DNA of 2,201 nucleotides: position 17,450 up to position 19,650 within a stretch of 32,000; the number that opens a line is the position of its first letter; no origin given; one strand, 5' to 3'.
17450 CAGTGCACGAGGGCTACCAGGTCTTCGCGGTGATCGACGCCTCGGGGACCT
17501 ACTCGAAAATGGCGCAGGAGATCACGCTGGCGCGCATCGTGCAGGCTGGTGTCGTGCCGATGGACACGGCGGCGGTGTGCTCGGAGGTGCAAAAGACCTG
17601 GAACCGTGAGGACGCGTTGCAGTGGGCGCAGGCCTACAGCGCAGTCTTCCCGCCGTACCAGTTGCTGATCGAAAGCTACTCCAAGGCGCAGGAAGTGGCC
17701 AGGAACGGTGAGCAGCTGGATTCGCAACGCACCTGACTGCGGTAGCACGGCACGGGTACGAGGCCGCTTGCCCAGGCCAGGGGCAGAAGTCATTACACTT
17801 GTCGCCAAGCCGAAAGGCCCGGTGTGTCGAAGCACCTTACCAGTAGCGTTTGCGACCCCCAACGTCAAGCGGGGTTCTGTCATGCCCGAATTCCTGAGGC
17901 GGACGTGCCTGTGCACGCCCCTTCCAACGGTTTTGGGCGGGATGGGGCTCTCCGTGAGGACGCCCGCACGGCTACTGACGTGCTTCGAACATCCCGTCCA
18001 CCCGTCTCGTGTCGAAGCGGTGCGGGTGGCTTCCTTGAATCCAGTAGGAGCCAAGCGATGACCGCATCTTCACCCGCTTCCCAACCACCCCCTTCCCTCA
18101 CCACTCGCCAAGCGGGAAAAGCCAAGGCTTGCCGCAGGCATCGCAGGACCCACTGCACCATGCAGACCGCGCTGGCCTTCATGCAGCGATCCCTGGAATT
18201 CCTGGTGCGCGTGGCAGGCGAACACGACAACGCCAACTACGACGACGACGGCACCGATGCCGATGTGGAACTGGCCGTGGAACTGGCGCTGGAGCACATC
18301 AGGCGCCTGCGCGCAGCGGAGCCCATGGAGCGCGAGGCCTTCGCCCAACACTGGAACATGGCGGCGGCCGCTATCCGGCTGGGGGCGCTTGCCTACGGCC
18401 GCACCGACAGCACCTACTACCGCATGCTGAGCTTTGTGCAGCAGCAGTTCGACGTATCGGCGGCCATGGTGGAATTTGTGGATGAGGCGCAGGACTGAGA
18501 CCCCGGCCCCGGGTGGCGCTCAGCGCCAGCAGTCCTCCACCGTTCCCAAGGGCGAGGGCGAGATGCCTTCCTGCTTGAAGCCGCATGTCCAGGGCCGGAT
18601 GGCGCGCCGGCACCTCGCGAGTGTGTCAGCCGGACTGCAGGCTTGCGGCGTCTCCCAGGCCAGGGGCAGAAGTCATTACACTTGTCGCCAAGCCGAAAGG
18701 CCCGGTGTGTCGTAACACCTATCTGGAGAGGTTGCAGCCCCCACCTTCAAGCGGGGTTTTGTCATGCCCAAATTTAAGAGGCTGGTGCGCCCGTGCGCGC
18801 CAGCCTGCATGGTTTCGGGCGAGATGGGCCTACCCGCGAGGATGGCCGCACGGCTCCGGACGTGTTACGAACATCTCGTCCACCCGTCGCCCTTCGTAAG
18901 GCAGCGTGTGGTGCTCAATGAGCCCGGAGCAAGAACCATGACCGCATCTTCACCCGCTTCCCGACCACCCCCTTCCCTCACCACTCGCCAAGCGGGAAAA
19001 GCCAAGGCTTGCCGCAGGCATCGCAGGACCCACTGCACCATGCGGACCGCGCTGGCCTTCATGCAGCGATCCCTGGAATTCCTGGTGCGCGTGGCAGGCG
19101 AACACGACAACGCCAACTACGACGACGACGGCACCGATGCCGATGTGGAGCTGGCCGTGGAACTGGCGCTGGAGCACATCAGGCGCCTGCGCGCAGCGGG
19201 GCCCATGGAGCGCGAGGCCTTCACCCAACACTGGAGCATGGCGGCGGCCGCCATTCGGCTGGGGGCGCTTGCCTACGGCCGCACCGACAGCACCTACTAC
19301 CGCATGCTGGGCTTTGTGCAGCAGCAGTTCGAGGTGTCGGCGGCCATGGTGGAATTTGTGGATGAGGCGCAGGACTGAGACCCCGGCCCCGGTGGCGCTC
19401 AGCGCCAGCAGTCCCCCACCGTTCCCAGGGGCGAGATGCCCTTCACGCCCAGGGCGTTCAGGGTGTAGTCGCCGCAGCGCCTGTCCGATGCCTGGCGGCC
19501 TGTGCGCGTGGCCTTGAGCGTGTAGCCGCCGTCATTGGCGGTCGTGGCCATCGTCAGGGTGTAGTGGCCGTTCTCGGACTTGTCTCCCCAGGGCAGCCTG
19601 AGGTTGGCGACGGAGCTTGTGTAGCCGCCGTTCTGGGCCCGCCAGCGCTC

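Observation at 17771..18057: Candidate novel structured leader RNA: invariant 59-mer, compensatory hairpins and SD sequestration, present in two diverged copies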

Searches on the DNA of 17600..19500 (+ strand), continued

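Call 76: search_with_rna_model(model_id=R1, sources=[L001, L002, L005, L006, L007, L008, L009, L010, L011, L012, L013, L014, L015, L016, L017, L018, L019, L020, L021, L022, L023, L024, L025, L026, L027, L028, L029, L030, L031, L032, L033, L034, L035, L036, L037, L038, L039, L040, L041, L042, L043, L044, L045, L046, L047, L048, L049, L050, L051, L052, L053, L054, L055, L056, L057, L058, L059, L060, L061, L062, L063, L064, L065, L066, L067, L068, L069, L070, L071, L072, L073, L074, L075, L076, L077, L078, L079, L080, L081, L082, L083, L084, L085, L086, L087, L088, L089, L090, L091, L092, L093, L094, L095, L096, L097, L098, L099, L100, L101, L102], max_evalue=0.001)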
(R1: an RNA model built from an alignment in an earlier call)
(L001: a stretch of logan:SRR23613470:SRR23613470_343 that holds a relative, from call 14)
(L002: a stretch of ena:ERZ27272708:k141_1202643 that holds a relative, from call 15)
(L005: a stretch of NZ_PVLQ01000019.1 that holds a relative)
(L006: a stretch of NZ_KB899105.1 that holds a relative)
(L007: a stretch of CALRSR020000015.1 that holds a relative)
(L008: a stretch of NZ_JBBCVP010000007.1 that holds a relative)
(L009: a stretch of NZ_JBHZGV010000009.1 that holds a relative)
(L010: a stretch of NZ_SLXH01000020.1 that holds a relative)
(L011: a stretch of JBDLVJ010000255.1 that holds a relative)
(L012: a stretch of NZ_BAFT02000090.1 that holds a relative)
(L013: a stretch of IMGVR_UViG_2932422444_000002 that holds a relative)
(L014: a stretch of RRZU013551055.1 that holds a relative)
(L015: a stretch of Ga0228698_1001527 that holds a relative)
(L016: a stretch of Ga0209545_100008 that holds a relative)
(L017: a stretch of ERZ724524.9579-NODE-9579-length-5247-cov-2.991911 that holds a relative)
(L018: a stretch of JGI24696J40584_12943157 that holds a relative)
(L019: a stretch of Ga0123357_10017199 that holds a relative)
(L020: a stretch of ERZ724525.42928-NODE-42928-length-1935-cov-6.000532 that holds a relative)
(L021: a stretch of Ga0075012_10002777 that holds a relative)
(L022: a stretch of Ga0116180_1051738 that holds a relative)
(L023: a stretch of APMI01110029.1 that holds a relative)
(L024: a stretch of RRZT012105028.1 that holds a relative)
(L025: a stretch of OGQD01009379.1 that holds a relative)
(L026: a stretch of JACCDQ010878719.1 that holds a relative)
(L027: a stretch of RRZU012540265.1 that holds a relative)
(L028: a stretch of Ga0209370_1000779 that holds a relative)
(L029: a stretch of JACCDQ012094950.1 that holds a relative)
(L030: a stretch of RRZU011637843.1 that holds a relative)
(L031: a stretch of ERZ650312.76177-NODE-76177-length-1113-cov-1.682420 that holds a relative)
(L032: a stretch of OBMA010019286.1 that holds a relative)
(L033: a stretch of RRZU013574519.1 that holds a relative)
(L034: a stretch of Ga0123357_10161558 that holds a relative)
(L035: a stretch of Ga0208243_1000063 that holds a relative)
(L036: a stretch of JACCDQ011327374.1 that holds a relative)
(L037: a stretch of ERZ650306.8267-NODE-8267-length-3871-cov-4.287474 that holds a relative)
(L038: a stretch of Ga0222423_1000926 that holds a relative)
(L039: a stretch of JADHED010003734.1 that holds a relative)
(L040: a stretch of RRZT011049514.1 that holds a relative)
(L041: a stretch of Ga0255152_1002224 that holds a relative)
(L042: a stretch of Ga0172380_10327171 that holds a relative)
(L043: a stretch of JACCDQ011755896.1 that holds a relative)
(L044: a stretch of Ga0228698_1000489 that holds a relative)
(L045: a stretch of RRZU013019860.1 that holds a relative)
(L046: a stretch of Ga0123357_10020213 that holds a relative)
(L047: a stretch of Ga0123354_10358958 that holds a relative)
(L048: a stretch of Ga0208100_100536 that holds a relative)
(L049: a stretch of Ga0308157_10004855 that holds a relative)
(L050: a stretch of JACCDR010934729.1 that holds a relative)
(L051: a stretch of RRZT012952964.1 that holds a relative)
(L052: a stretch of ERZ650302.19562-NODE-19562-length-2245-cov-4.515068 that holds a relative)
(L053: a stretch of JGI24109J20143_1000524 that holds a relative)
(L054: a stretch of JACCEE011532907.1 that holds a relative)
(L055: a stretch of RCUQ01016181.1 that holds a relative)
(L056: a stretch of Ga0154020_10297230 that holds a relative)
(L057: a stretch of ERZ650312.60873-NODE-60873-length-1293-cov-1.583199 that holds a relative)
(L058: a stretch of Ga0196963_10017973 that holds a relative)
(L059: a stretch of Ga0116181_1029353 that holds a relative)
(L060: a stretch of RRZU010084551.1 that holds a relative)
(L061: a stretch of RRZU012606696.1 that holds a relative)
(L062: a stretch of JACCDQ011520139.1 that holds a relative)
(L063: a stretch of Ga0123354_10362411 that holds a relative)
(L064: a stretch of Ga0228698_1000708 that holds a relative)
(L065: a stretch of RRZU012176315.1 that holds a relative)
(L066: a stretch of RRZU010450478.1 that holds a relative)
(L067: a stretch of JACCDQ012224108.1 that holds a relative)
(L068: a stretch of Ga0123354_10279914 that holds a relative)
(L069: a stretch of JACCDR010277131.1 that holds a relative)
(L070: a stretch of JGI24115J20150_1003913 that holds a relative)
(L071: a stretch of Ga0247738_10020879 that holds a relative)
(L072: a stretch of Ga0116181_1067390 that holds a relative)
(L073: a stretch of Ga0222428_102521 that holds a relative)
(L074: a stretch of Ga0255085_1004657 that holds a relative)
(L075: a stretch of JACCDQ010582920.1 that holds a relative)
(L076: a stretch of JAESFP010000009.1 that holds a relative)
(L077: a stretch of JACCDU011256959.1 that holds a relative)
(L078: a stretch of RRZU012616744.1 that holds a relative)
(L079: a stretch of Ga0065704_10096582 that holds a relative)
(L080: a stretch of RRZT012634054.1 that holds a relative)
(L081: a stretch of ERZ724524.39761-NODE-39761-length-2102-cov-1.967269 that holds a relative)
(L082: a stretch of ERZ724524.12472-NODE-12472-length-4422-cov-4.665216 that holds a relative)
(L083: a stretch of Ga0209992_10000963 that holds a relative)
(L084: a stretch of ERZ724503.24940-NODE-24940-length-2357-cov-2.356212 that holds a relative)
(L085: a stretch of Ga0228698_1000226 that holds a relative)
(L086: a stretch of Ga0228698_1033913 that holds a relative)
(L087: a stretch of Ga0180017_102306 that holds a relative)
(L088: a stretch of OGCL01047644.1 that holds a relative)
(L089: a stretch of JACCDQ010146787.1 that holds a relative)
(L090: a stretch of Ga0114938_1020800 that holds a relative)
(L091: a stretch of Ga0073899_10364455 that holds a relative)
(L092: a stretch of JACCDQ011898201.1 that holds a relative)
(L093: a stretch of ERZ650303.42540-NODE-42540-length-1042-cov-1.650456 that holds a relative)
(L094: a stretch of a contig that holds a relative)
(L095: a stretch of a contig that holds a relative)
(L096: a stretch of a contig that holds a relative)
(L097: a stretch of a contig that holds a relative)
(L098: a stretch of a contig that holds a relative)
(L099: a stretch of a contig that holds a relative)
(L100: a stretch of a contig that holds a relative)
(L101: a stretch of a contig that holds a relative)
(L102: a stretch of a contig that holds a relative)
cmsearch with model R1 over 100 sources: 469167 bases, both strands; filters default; matches with E-value up to 0.001: 92.
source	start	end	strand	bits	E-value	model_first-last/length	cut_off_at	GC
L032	2137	2208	+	93.3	2.8e-20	1-72/72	no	0.65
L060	8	79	-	91.4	8.2e-20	1-72/72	no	0.69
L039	1920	1991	-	90.6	1.3e-19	1-72/72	no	0.68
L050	5169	5240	+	90.2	1.6e-19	1-72/72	no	0.71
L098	608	679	+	90.2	1.6e-19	1-72/72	no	0.71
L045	776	847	-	89.6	2.3e-19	1-72/72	no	0.65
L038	3937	4008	+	89.3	2.7e-19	1-72/72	no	0.69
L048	432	503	+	88.7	3.9e-19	1-72/72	no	0.67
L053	7689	7760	-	88.7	3.9e-19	1-72/72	no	0.67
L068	1274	1345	-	87.9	6.3e-19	1-72/72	no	0.68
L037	1799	1870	+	86.3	1.6e-18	1-72/72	no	0.65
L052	1425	1496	+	86.3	1.6e-18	1-72/72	no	0.65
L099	1718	1789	-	86.3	1.6e-18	1-72/72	no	0.65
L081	1782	1853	-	86.3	1.6e-18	1-72/72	no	0.62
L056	789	860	+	86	1.9e-18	1-72/72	no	0.69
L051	1848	1919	-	85.8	2.1e-18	1-72/72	no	0.68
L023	770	841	-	85.8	2.2e-18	1-72/72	no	0.64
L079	1723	1794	+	85.7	2.2e-18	1-72/72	no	0.68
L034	437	508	-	85.6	2.4e-18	1-72/72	no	0.65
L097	1111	1182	+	85.4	2.7e-18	1-72/72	no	0.61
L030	108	179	-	85.4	2.7e-18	1-72/72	no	0.61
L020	1121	1192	-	85.3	2.8e-18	1-72/72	no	0.64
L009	4089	4160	+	85.2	3e-18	1-72/72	no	0.6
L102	8549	8620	+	85.1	3.2e-18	1-72/72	no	0.69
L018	1560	1631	+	85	3.3e-18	1-72/72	no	0.67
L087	2922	2993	+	84.9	3.7e-18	1-72/72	no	0.58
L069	1030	1101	+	84.7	3.9e-18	1-72/72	no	0.64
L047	874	946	-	84.5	4.6e-18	1-72/72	no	0.68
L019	6188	6259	-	84.4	4.8e-18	1-72/72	no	0.67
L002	633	704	+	84.2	5.3e-18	1-72/72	no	0.68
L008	6754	6825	+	84.2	5.3e-18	1-72/72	no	0.68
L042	1002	1073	+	84.1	5.6e-18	1-72/72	no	0.67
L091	889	960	-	84.1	5.7e-18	1-72/72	no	0.65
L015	182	253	-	83.9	6.5e-18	1-72/72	no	0.67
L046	3201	3272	+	83.8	6.8e-18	1-72/72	no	0.67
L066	205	276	+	83.2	9.4e-18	1-72/72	no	0.65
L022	448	519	-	83.1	9.9e-18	1-72/72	no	0.67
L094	4749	4820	+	83.1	1e-17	1-72/72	no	0.64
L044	1786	1857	+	82.7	1.3e-17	1-72/72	no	0.64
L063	860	931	+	82.7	1.3e-17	1-72/72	no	0.68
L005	6957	7028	-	82.1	1.8e-17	1-72/72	no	0.68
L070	2384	2455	-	81.1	3.2e-17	1-72/72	no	0.65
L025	2212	2283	+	81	3.4e-17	1-72/72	no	0.64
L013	7848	7919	+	80.7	4.1e-17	1-72/72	no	0.6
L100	657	728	-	80.7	4.2e-17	1-72/72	no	0.69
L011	4595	4666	-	80.6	4.2e-17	1-72/72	no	0.61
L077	707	778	+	80.6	4.3e-17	1-72/72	no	0.62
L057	1002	1073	-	80.3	5.3e-17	1-72/72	no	0.71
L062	1982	2053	-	80.1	5.7e-17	1-72/72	no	0.64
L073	1847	1918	+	79.8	6.7e-17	1-72/72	no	0.68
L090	779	850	+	79.4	8.6e-17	1-72/72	no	0.54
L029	2965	3037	+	79.1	1e-16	1-72/72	no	0.64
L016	3446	3519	+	79.1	1.1e-16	1-72/72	no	0.68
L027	1243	1314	-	78.8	1.2e-16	1-72/72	no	0.67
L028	1209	1280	-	78.7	1.3e-16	1-72/72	no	0.61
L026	745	817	-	78.2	1.7e-16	1-72/72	no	0.66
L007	3918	3990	-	77.8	2.2e-16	1-72/72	no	0.63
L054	6897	6969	-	77.3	2.9e-16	1-72/72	no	0.66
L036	1000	1071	+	77.1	3.3e-16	1-72/72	no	0.67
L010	6358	6430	+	77.1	3.4e-16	1-72/72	no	0.67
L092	343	414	-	77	3.4e-16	1-72/72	no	0.67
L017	2210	2282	+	76.7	4.2e-16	1-72/72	no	0.64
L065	99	170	+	76.6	4.5e-16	1-72/72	no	0.68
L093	914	986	+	76.1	5.7e-16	1-72/72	no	0.67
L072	494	565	+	75.9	6.8e-16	1-72/72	no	0.68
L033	2289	2361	-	75.2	9.9e-16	1-72/72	no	0.68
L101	3220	3292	-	75.2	9.9e-16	1-72/72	no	0.68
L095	7724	7795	-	75.2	1e-15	1-72/72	no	0.67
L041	1968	2040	+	75.1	1.1e-15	1-72/72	no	0.67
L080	167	239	+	74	2e-15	1-72/72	no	0.64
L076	3868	3939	+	72.9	3.8e-15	1-72/72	no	0.69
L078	2070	2143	-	70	2e-14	1-72/72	no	0.65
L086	1040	1111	-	69.7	2.4e-14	1-72/72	no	0.65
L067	75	144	-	69.6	2.5e-14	1-72/72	no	0.7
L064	6535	6606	-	69.5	2.6e-14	1-72/72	no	0.69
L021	10318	10391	-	69.5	2.8e-14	1-72/72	no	0.7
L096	3560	3633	-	69.5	2.8e-14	1-72/72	no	0.7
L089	828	897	+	68.8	4.2e-14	1-72/72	no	0.64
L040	282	355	+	68.6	4.6e-14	1-72/72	no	0.65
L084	705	778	-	68.6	4.6e-14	1-72/72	no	0.65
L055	653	724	-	68.1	6.2e-14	1-72/72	no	0.67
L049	1469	1542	+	66.8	1.3e-13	1-72/72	no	0.61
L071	1753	1826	-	66.8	1.3e-13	1-72/72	no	0.61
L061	1486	1559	-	65.6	2.7e-13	1-72/72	no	0.62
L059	646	719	+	65.5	2.7e-13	1-72/72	no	0.62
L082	2811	2884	-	65.5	2.7e-13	1-72/72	no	0.62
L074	372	442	+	64.1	6.1e-13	1-72/72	no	0.68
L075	1360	1421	+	61.8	2.3e-12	1-62/72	3'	0.66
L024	2385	2441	+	57.3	3.1e-11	1-57/72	3'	0.67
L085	10481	10552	+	56.7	4.5e-11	1-72/72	no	0.62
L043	957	1003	+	36.2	6.5e-06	1-47/72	3'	0.68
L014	2686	2765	+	28.7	0.0005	1-56/72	3'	0.69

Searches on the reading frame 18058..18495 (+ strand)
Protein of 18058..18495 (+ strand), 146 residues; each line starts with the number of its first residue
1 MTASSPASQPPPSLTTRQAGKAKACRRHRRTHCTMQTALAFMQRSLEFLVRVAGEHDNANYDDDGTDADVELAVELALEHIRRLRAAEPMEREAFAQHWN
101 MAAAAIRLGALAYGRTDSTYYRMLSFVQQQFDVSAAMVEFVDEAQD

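Call 9: search_protein_families(library=pfam, proteins=[window:18058-18495:+], max_evalue=0.1)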
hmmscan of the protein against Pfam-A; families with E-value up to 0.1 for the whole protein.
window:18058-18495:+ (146 aa): 0 families

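Call 12: find_homologous_proteins(query=window:18058-18495:+)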
Query window:18058-18495:+ (146 aa): 4 proteins with E <= 0.001 among 82 candidates.
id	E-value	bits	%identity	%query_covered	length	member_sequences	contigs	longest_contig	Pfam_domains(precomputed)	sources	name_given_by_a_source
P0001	2.7e-61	223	96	77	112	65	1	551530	-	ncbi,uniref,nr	ncbi:hypothetical protein JC796_06495 [Delftia acidovorans]|uniref:hypothetical protein n=1 Tax=Delf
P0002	4.1e-58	213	93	77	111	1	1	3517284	-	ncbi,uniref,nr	ncbi:hypothetical protein KDK82_2816 [Delftia sp. K82]|uniref:hypothetical protein n=1 Tax=Delftia s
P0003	2.6e-48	181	86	74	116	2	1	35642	-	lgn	-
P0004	4.3e-35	139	68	75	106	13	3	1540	-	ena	-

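Call 14: find_encoding_contigs(protein=P0003, flank=6000)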
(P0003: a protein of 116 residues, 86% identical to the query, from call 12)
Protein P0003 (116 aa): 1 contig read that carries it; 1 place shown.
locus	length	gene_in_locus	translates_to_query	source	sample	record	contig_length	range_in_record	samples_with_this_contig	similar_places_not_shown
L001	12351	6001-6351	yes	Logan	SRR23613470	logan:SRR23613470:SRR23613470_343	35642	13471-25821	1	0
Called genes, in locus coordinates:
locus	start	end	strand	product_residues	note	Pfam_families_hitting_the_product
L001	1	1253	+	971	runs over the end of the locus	-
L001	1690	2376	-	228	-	-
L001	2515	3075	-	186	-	-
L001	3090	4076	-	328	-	-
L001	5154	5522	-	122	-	PF00583:Acetyltransf_1, PF13302:Acetyltransf_3, PF13420:Acetyltransf_4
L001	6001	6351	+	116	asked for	-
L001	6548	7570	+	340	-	-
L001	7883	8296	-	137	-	PF07963:N_methyl, PF16732:ComP_DUS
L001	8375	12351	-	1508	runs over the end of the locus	PF28373:PilY1_homolog_dom, PF05567:T4P_PilY1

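Call 15: find_encoding_contigs(protein=P0004, flank=6000)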
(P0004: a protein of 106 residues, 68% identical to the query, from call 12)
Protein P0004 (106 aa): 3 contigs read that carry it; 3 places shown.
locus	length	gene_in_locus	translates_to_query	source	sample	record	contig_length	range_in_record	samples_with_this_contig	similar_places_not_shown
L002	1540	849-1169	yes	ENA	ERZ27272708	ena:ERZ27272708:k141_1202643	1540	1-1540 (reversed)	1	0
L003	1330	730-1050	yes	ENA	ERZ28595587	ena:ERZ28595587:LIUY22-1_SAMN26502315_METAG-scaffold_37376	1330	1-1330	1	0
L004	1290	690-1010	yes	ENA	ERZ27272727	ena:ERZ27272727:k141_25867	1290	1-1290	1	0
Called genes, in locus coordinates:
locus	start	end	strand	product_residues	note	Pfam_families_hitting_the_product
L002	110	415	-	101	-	-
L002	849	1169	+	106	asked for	-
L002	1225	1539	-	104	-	?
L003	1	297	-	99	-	?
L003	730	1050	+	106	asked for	-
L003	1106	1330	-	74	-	?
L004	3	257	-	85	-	?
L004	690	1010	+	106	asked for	-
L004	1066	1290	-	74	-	?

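Call 82: search_protein_families(library=phrogs, proteins=[window:18058-18495:+], max_evalue=0.01)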
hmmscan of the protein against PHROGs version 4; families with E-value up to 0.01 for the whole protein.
window:18058-18495:+ (146 aa): 0 families

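Call 86: predict_structure(alignment_id=A5)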
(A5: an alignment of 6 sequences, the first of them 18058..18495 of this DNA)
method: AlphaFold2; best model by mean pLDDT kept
length: 146 residues; sequences in the alignment: 6
mean_pLDDT: 80.3   pTM: 0.69
mean pLDDT of the five models: 80.3, 79.5, 79.0, 76.2, 75.2
residues with pLDDT >= 90: 54; 70-90: 56; 50-70: 29; < 50: 7
segments of 3 or more residues with pLDDT < 50: none
pLDDT, mean of each block of 10 residues (from residue 1): 52 60 76 91 92 64 67 93 87 90 93 82 91 90 76
secondary structure, 60 per line:
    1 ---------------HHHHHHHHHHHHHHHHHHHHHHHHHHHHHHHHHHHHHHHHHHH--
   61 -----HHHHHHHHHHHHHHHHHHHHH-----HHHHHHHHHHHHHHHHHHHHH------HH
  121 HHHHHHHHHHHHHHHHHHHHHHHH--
elements in order: H16-58 H66-86 H92-112 H119-144

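Call 89: fold_search(model_id=the predicted structure, library=pdb)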
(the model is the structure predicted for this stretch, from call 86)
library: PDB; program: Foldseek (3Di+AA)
matches with E <= 10: 672; with E <= 0.001: 0
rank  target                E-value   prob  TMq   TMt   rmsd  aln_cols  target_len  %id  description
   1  1x90_A                2.1e-02  1.00  0.63  0.62   4.1       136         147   10  Crystal structure of mutant form B of a pectin methylesterase inhibitor from Arabidopsis (released 2004-12-28)
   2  1x8z_A                4.3e-02  1.00  0.50  0.49   4.8       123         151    9  Crystal structure of a pectin methylesterase inhibitor from Arabidopsis thaliana (released 2004-12-28)
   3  2cj8_B                5.6e-02  1.00  0.61  0.62   2.5       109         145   10  Crystal Structure of a Cell Wall Invertase Inhibitor from Tobacco (pH 9.5) (released 2006-04-03)
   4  1x8z_C                6.3e-02  1.00  0.65  0.64   2.2       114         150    9  Crystal structure of a pectin methylesterase inhibitor from Arabidopsis thaliana (released 2004-12-28)
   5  1x8z_B                6.3e-02  1.00  0.65  0.64   2.6       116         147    8  Crystal structure of a pectin methylesterase inhibitor from Arabidopsis thaliana (released 2004-12-28)
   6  1x91                  1.4e-01  1.00  0.58  0.57   2.8       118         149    9  Crystal structure of mutant form A of a pectin methylesterase inhibitor from Arabidopsis (released 2004-12-28)
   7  2gsc_A                1.8e-01  0.91  0.36  0.43   5.3       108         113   18  Crystal Structure of the Conserved Hypothetical Cytosolic Protein Xcc0516 from Xanthomonas campestris (released 2006-10-03)
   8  5m30_B                1.9e-01  0.97  0.44  0.18  10.2       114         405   11  Structure of TssK from T6SS EAEC in complex with nanobody nb18 (released 2017-06-21)
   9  2rld_B                2.7e-01  0.95  0.44  0.54   5.1       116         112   11  CRYSTAL STRUCTURE OF A PROTEIN WITH UNKNOWN FUNCTION FROM S23 RIBOSOMAL PROTEIN FAMILY (BT_0352) FROM BACTEROIDES THET (released 2007-10-30)
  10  5m30_C                3.5e-01  0.95  0.46  0.25  10.2       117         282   13  Structure of TssK from T6SS EAEC in complex with nanobody nb18 (released 2017-06-21)
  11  2rld_C                3.7e-01  0.87  0.41  0.48   5.3       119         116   12  CRYSTAL STRUCTURE OF A PROTEIN WITH UNKNOWN FUNCTION FROM S23 RIBOSOMAL PROTEIN FAMILY (BT_0352) FROM BACTEROIDES THET (released 2007-10-30)
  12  5jdo_A                3.7e-01  0.35  0.33  0.20  29.9       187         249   11  T. congolense haptoglobin-haemoglobin receptor in complex with haemoglobin (released 2016-04-27)
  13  6dfk_G                3.7e-01  0.25  0.24  0.18  19.1       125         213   17  Crystal structure of the 11S subunit of the Plasmodium falciparum proteasome, PA28 (released 2019-08-07)
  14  7c4i                  3.9e-01  0.57  0.32  0.37   7.5       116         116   13  High resolution structure of BRPF1 Bromo Domain from Biortus (released 2020-07-08)
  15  6jx6_A                4.3e-01  0.51  0.32  0.31  20.9       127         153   12  Tetrameric form of Smac (released 2019-12-04)
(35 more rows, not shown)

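Call 90: fold_search(model_id=the predicted structure, library=viral)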
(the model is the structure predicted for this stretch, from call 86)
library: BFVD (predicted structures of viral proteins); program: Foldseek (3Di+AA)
matches with E <= 10: 858; with E <= 0.001: 0
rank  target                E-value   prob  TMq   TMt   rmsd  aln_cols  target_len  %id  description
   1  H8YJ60                6.8e-02  1.00  0.55  0.69   3.6       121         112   10  (no name in the UniProt tables at hand)
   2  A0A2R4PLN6            8.8e-02  1.00  0.61  0.31   3.3       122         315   13  (no name in the UniProt tables at hand)
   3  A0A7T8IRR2            9.3e-02  0.93  0.38  0.41   6.6       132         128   11  Viral protein 7 [Quaranjavirus quaranfilense]
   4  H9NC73                1.1e-01  0.97  0.45  0.53  12.6       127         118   16  (no name in the UniProt tables at hand)
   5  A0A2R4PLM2            1.1e-01  0.98  0.48  0.29   5.6       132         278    6  (no name in the UniProt tables at hand)
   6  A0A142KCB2            1.1e-01  0.84  0.35  0.34   7.6       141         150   11  Uncharacterized protein [Gordonia phage Benczkowski14]
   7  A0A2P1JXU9            1.2e-01  0.63  0.29  0.31  18.4       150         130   14  Uncharacterized protein [Rhodococcus phage Finch]
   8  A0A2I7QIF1            1.3e-01  0.97  0.45  0.52   4.9       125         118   10  (no name in the UniProt tables at hand)
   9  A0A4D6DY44            1.3e-01  0.84  0.40  0.26   8.6       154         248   13  Uncharacterized protein [Edwardsiella phage pEt-SU]
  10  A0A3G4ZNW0            1.4e-01  0.99  0.59  0.26   8.9       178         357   10  Transmembrane protein [Terrestrivirus sp.]
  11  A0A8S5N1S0            1.4e-01  0.97  0.46  0.50   4.9       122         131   10  Avd-like protein [Siphoviridae sp. ctYWp4]
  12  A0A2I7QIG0            1.5e-01  0.98  0.46  0.51   5.9       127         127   12  (no name in the UniProt tables at hand)
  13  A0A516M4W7            1.6e-01  0.99  0.44  0.61   5.1       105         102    7  (no name in the UniProt tables at hand)
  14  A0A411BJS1            1.7e-01  0.75  0.36  0.26   9.1       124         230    8  (no name in the UniProt tables at hand)
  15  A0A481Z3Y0            1.8e-01  0.95  0.50  0.35   9.1       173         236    8  Transmembrane protein [Pithovirus LCPAC101]
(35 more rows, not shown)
